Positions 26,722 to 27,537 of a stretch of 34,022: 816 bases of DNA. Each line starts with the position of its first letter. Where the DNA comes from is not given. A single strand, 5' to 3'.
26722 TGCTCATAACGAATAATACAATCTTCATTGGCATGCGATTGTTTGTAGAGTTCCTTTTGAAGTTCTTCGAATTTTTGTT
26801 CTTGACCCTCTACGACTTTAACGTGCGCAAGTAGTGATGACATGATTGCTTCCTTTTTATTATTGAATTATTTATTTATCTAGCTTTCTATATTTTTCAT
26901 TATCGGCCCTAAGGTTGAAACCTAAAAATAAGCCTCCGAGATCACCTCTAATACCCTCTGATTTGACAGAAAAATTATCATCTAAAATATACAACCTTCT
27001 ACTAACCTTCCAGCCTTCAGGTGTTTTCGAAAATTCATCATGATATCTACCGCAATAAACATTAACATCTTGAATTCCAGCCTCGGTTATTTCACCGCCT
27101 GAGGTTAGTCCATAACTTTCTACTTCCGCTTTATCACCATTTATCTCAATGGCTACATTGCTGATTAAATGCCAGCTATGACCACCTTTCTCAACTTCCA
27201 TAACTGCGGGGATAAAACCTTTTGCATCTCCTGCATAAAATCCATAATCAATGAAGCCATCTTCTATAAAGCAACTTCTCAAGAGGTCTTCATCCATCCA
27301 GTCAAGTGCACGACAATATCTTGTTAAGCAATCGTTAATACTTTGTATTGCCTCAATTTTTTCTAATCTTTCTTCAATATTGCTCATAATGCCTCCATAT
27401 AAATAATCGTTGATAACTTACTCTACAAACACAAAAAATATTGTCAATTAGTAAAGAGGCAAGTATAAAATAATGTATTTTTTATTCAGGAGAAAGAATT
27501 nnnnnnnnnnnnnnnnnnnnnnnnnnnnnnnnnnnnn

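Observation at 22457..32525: TetR-linked block combining two secreted PQQ dehydrogenases with a dense set of small cofactor-independent enzyme folds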

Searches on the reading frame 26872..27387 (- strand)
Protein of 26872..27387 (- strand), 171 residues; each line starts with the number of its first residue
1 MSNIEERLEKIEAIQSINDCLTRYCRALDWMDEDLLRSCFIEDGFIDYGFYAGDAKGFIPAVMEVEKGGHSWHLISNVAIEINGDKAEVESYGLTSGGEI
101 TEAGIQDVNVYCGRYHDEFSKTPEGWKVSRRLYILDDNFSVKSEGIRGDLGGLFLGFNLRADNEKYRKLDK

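Call 5: search_protein_families(library=pfam, proteins=[window:26872-27387:-], max_evalue=0.01)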
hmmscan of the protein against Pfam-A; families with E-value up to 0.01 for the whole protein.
window:26872-27387:- (171 aa): 2 families
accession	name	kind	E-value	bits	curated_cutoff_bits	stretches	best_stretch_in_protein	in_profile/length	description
PF13577.12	SnoaL_4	-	1.9e-19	70.3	24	1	10-131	2-125/126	SnoaL-like domain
PF00866.24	Ring_hydroxyl_B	-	0.00029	21.3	27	1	73-138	77-140/144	Ring hydroxylating beta subunit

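Call 11: search_protein_families(library=ncbifam, proteins=[window:26872-27387:-], max_evalue=0.01)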
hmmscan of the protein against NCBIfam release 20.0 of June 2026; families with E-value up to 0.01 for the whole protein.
window:26872-27387:- (171 aa): 0 families

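Call 28: search_solved_structures(query=window:26872-27387:-, max_evalue=1)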
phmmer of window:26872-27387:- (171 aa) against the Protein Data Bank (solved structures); distinct sequences matched with E-value up to 1: 11.
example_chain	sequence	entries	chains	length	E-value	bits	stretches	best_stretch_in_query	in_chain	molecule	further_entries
2chc_A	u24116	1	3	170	0.00039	23.2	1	12-133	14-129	PROTEIN RV3472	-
2rfr_A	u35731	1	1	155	0.00074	22.3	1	2-137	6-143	Uncharacterized protein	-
3b8l_A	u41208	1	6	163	0.0016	21.2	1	12-131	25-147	Uncharacterized protein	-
6lrr_G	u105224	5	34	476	0.51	13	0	33-96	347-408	Ribulose bisphosphate carboxylase large chain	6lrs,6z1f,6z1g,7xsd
6ekc_A1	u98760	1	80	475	0.53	13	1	33-97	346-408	Ribulose bisphosphate carboxylase large chain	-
6kkm_A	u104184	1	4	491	0.54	13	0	33-96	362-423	Ribulose bisphosphate carboxylase large chain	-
2ybv_A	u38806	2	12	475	0.58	12.8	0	33-97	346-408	RIBULOSE BISPHOSPHATE CARBOXYLASE LARGE CHAIN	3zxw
1svd_A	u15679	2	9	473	0.63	12.7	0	27-95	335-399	ribulose-1,5-bisphosphate carboxylase/oxygenase large subunit | Ribulose bisphosphate carboxylase large chain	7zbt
7smk_A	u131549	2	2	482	0.65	12.7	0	27-95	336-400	Ribulose bisphosphate carboxylase large chain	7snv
6uew_A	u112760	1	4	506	0.66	12.7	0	27-96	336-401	Ribulose bisphosphate carboxylase large chain, CsoS2 N-peptide fusion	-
8uhi_A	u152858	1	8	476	0.7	12.6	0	34-96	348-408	Ribulose bisphosphate carboxylase large subunit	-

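Call 49: search_solved_structures(query=A5, max_evalue=1)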
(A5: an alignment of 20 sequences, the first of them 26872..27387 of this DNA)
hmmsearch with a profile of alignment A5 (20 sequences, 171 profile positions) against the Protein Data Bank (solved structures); distinct sequences matched with E-value up to 1: 6.
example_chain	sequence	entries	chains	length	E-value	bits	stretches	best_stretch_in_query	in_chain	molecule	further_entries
3b8l_A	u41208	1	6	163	1.2e-06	31.4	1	11-131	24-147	Uncharacterized protein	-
4l8p_A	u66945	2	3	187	0.00077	22.2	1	2-134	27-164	Bile acid 7a-dehydratase, BaiE | Bile acid 7-alpha dehydratase, BaiE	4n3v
3ef8_A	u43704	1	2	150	0.0013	21.5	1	14-133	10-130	Putative Scyalone Dehydratase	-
2rfr_A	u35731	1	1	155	0.0018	21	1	2-134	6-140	Uncharacterized protein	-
2chc_A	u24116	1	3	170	0.1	15.3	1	15-137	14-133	PROTEIN RV3472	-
4leh_A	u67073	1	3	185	0.11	15.2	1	2-134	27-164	Bile acid 7-alpha dehydratase, BaiE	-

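Call 50: search_solved_structures(query=A5, max_evalue=0.01, show_alignments=3)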
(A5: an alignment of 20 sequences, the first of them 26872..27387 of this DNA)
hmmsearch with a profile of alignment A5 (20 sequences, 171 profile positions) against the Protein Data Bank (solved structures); distinct sequences matched with E-value up to 0.01: 4.
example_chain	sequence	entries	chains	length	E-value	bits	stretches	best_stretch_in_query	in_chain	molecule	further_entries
3b8l_A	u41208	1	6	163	1.2e-06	31.4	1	11-131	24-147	Uncharacterized protein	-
4l8p_A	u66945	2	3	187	0.00077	22.2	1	2-134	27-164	Bile acid 7a-dehydratase, BaiE | Bile acid 7-alpha dehydratase, BaiE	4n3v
3ef8_A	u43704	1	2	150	0.0013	21.5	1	14-133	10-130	Putative Scyalone Dehydratase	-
2rfr_A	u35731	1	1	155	0.0018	21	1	2-134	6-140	Uncharacterized protein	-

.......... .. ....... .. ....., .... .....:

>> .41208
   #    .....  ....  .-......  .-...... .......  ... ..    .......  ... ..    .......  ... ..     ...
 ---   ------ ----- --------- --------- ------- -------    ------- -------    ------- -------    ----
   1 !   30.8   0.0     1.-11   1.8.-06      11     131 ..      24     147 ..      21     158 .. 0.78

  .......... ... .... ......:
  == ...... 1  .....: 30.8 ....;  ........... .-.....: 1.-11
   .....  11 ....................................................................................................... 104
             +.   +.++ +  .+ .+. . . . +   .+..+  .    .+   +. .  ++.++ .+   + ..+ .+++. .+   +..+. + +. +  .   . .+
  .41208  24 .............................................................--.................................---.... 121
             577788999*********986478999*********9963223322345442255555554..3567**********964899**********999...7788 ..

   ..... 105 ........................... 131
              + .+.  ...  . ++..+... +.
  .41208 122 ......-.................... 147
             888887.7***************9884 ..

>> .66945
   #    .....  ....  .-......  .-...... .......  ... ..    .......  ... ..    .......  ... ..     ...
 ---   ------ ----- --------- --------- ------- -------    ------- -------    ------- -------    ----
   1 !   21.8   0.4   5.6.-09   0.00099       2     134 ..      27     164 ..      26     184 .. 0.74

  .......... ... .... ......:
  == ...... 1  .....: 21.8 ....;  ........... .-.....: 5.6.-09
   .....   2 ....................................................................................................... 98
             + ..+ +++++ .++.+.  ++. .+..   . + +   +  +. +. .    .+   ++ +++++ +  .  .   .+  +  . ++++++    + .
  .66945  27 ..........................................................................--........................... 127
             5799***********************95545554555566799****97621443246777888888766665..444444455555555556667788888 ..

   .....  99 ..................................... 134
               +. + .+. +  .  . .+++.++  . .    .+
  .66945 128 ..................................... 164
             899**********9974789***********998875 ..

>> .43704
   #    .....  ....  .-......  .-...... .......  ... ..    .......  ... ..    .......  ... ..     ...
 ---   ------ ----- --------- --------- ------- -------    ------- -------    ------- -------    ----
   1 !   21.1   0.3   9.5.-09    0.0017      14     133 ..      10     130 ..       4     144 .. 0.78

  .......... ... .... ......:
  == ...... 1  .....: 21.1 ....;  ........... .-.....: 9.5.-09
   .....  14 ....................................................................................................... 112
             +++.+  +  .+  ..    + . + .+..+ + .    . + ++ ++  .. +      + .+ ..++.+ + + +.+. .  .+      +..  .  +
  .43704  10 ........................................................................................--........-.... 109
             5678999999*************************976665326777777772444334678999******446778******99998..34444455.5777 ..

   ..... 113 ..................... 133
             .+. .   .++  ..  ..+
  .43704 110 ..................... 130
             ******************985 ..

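Call 67: find_homologous_proteins(query=window:26872-27387:-, max_evalue=0.00001)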
Query window:26872-27387:- (171 aa): 97 proteins with E <= 0.00001 among 172 candidates.
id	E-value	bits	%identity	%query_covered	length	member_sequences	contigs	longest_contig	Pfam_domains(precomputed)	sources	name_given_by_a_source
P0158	3.8e-111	386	99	100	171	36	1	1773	PF13577.13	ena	-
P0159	5.6e-108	376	99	98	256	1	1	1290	PF01740.27,PF13577.13,PF13466.13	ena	-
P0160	5.3e-99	347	87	100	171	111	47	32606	PF00866.25,PF13577.13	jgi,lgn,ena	jgi:hypothetical protein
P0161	2.9e-97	341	87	100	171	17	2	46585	PF13577.13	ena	-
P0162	1.1e-95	336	85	100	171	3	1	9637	PF13577.13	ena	-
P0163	4.4e-95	334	85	100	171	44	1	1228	PF13577.13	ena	-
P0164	5.0e-91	321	80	100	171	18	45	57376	PF13577.13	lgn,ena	-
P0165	2.9e-89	315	84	100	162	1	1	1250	PF13577.13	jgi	jgi:hypothetical protein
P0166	5.2e-86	305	77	100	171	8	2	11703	PF13577.13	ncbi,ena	-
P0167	6.3e-83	295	71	100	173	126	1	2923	PF13577.13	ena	-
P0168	4.1e-81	289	73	99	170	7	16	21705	PF13577.13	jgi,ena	-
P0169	9.2e-80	284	70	99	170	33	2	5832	PF13577.13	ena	-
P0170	8.7e-77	275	72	99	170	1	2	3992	PF13577.13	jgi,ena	-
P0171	6.3e-76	272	69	99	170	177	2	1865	PF13577.13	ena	-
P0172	8.3e-76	271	75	100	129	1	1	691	PF13577.13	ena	-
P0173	1.5e-73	264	67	99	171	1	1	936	PF13577.13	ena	-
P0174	2.1e-73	264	67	99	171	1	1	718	PF00866.25,PF13577.13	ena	-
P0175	7.0e-71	255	64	99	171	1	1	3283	PF00866.25,PF13577.13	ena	-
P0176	7.0e-71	255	64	99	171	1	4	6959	PF00866.25,PF13577.13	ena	-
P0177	1.3e-70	254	65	99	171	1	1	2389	PF13577.13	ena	-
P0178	1.8e-70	254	64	99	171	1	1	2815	PF00866.25,PF13577.13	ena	-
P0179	1.8e-70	254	64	99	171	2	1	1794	PF00866.25,PF13577.13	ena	-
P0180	1.9e-70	254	64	99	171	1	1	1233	PF00866.25,PF13577.13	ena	-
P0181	2.6e-70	253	64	99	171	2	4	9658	PF00866.25,PF13577.13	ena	-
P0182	2.6e-70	253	64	99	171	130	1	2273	PF00866.25,PF13577.13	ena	-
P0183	2.7e-70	253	64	99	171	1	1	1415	PF00866.25,PF13577.13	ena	-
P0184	7.2e-70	252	64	99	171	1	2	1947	PF00866.25,PF13577.13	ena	-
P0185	1.2e-52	196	76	65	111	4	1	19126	PF13577.13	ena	-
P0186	2.3e-50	188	73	61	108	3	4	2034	PF13577.13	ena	-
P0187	1.9e-48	182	52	99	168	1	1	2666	PF13577.13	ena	-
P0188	7.9e-47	177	49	100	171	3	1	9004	PF13577.13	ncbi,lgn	-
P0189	1.9e-46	176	75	58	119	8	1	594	PF13577.13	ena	-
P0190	1.1e-45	173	51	99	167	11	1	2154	PF13577.13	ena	-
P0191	2.5e-45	172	51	99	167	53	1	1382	PF13577.13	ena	-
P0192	2.9e-45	172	51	99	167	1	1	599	PF13577.13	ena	-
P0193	4.8e-45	171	70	64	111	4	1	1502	PF13577.13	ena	-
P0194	1.2e-44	170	51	99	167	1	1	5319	PF13577.13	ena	-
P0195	1.8e-44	169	69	63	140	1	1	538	PF13577.13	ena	-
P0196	3.0e-43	165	66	63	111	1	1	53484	PF13577.13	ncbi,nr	ncbi:MAG: hypothetical protein CML94_04865 [Rhodobiaceae bacterium]|nr:hypothetical protein [Rhodobi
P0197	9.7e-43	164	49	99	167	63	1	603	PF13577.13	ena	-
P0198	3.5e-42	162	71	63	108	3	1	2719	PF13577.13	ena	-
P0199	3.7e-41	159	66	63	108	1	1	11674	PF13577.13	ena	-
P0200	8.9e-40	154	46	99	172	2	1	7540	PF13577.13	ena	-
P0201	9.5e-40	154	45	99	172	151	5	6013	PF13577.13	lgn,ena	-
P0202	3.9e-39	152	46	99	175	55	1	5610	PF13577.13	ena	-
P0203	4.3e-38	149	45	99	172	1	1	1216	PF13577.13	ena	-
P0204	5.4e-38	148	45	99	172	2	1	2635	PF13577.13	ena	-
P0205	1.1e-37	147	45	99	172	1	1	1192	PF13577.13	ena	-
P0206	1.1e-36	144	45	99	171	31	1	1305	PF13577.13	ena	-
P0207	1.4e-36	144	46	99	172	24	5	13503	PF13577.13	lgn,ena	-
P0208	5.9e-36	142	45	100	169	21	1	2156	PF13577.13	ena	-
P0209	1.6e-32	130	41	99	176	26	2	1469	PF13577.13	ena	-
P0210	2.2e-32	130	43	91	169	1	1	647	PF13577.13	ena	-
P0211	2.4e-32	130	43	99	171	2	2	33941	PF13577.13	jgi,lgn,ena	-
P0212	1.1e-31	128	40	99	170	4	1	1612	PF13577.13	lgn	-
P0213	2.0e-31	127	84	40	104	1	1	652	PF13577.13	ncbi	-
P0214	2.2e-31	127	39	99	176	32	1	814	PF13577.13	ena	-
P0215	4.2e-31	126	41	99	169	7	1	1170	PF13577.13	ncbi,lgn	-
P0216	6.4e-31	125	58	57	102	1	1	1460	PF13577.13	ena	-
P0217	6.9e-31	125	40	97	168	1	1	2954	PF13577.13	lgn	-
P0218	7.4e-31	125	42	91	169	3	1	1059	PF13577.13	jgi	jgi:hypothetical protein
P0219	7.5e-31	125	41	91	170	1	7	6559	PF13577.13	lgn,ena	-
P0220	9.7e-31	125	42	91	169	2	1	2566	PF13577.13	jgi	jgi:hypothetical protein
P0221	1.5e-30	124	41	91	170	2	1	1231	PF13577.13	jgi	jgi:hypothetical protein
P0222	2.0e-30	124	41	96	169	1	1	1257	PF13577.13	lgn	-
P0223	2.5e-30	123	39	99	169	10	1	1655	PF13577.13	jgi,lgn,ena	-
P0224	2.8e-30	123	40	91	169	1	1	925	PF13577.13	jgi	jgi:SnoaL-like domain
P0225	3.6e-30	123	40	99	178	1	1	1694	PF13577.13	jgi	jgi:hypothetical protein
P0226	8.2e-30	122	44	91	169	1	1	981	PF13577.13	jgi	jgi:hypothetical protein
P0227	8.5e-30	122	39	99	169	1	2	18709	PF13577.13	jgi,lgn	jgi:hypothetical protein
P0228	9.4e-30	121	38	95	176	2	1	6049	PF13577.13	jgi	jgi:hypothetical protein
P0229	1.0e-29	121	41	91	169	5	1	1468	PF13577.13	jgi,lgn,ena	-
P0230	1.3e-29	121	40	95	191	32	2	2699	PF13577.13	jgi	-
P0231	2.1e-29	120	39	99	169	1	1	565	PF13577.13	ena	-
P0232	4.1e-29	119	42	91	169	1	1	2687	PF13577.13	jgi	jgi:SnoaL-like protein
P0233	5.4e-29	119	40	95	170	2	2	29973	PF13577.13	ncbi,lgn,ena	-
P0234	1.7e-28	117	40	91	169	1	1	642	PF13577.13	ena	-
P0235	2.0e-28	117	38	99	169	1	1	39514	PF13577.13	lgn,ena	-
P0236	3.3e-28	116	38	99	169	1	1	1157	PF13577.13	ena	-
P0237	4.1e-28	116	37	96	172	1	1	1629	PF00866.25,PF13577.13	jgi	jgi:hypothetical protein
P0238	5.4e-28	116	38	98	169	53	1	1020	PF13577.13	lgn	-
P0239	6.6e-28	115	37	95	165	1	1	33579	PF13577.13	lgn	-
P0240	7.8e-28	115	39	91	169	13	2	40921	PF13577.13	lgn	-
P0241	8.7e-28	115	42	80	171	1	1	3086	PF13577.13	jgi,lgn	-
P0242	1.1e-27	115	39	98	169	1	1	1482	PF13577.13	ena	-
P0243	1.2e-27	115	38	99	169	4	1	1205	PF13577.13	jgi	jgi:hypothetical protein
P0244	1.8e-27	114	38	99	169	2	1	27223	PF13577.13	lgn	-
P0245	1.9e-27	114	39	98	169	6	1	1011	PF13577.13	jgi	-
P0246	3.2e-27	113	40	91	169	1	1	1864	PF13577.13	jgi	jgi:hypothetical protein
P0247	3.3e-27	113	37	97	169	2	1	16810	PF13577.13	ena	-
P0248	3.7e-27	113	38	91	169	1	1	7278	PF13577.13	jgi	jgi:hypothetical protein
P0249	2.8e-26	110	37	98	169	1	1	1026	PF13577.13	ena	-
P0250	3.9e-26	110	38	97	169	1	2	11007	PF13577.13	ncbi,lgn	-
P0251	1.0e-25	108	38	98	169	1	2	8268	PF13577.13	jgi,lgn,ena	-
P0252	5.7e-25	106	37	99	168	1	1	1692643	PF13577.13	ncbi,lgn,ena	-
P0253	1.4e-24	105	38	97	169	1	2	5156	PF13577.13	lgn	-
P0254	1.8e-20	91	52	49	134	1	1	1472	PF13577.13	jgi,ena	-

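Call 68: find_encoding_contigs(protein=P0211, flank=8000, max_places=1)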
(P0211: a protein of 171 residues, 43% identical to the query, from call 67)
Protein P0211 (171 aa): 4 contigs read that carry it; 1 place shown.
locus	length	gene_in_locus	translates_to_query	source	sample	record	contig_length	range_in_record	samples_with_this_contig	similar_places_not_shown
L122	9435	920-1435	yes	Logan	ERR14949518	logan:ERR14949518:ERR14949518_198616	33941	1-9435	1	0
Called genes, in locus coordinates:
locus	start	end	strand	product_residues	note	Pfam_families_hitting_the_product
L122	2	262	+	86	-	?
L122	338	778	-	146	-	-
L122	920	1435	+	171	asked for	PF13577:SnoaL_4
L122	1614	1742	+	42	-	-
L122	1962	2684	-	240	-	-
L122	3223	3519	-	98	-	PF03992:ABM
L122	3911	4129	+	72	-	PF11197:DUF2835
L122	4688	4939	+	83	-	-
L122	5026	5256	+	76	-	-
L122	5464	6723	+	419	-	PF00903:Glyoxalase (weak), PF13669:Glyoxalase_4 (faint), PF22677:Ble-like_N (faint), PF00903:Glyoxalase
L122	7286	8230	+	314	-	PF04199:Cyclase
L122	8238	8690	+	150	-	PF00903:Glyoxalase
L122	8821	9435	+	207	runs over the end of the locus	PF08761:dUTPase_2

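Call 69: find_encoding_contigs(protein=P0207, flank=8000, max_places=1)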
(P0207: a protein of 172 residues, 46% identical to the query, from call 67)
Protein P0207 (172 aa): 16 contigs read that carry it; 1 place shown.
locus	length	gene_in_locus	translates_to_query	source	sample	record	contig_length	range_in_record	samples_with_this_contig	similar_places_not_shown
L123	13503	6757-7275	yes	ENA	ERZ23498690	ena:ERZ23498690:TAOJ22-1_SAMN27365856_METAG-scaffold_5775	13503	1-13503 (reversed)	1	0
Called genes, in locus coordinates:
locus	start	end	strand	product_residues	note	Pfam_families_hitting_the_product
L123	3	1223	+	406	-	?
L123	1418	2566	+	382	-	PF00355:Rieske, PF00848:Ring_hydroxyl_A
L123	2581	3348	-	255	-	PF00378:ECH_1, PF16113:ECH_2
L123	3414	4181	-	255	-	PF00106:adh_short, PF13561:adh_short_C2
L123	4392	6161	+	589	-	PF13414:TPR_11 (weak), PF13414:TPR_11, PF13432:TPR_16, PF13432:TPR_16, PF14559:TPR_19, PF00515:TPR_1, PF00685:Sulfotransfer_1, PF13469:Sulfotransfer_3, +23 more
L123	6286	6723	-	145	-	PF13384:HTH_23 (weak)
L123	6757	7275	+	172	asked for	PF13577:SnoaL_4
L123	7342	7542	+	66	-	-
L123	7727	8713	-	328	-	PF03783:CsgG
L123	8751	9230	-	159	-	PF08534:Redoxin, PF00578:AhpC-TSA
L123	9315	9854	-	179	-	PF14803:Zn_ribbon_Nudix, PF00293:NUDIX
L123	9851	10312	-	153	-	PF02391:MoaE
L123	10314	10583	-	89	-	PF02597:ThiS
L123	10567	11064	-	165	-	PF01967:MoaC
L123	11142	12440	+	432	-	PF00083:Sugar_tr, PF07690:MFS_1, PF03137:OATP, PF07690:MFS_1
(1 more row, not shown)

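Call 70: find_encoding_contigs(protein=P0252, flank=8000, max_places=1)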
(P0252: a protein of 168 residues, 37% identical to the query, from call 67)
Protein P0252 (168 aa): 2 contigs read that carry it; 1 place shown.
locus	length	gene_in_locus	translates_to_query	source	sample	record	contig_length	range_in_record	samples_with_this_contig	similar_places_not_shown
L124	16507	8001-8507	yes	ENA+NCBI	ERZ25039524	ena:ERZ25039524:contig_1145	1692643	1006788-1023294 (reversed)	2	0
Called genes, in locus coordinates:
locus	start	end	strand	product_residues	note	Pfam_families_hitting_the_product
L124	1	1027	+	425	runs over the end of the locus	PF00067:p450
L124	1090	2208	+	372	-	PF08240:ADH_N, PF00107:ADH_zinc_N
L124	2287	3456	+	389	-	PF14361:RsbRD_N, PF13556:HTH_30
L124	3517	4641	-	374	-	PF13407:Peripla_BP_4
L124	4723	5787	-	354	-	PF02653:BPD_transp_2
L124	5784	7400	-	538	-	PF00005:ABC_tran, PF13304:AAA_21 (faint), PF00005:ABC_tran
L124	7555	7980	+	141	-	PF13577:SnoaL_4, PF12680:SnoaL_2 (weak)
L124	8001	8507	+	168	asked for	PF13577:SnoaL_4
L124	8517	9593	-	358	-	PF02653:BPD_transp_2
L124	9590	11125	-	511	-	PF00005:ABC_tran, PF13304:AAA_21 (faint), PF00005:ABC_tran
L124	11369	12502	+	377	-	PF13407:Peripla_BP_4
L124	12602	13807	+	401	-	PF00067:p450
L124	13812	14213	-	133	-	PF00027:cNMP_binding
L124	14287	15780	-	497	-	PF00171:Aldedh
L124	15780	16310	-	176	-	PF00106:adh_short, PF13561:adh_short_C2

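Call 84: predict_structure(alignment_id=A7)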
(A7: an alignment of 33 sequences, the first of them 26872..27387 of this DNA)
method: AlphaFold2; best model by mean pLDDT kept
length: 171 residues; sequences in the alignment: 33
mean_pLDDT: 90.6   pTM: 0.87
mean pLDDT of the five models: 90.6, 90.0, 87.2, 86.6, 86.0
residues with pLDDT >= 90: 118; 70-90: 45; 50-70: 8; < 50: 0
segments of 3 or more residues with pLDDT < 50: none
pLDDT, mean of each block of 10 residues (from residue 1): 87 97 95 96 96 98 86 94 98 91 81 98 97 96 73 75 85 56
secondary structure, 60 per line:
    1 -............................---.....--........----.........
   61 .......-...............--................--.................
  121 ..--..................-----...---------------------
elements in order: H2-29 H33-37 E40-47 E52-54 H55-67 E69-83 E86-101 E104-122 E125-142
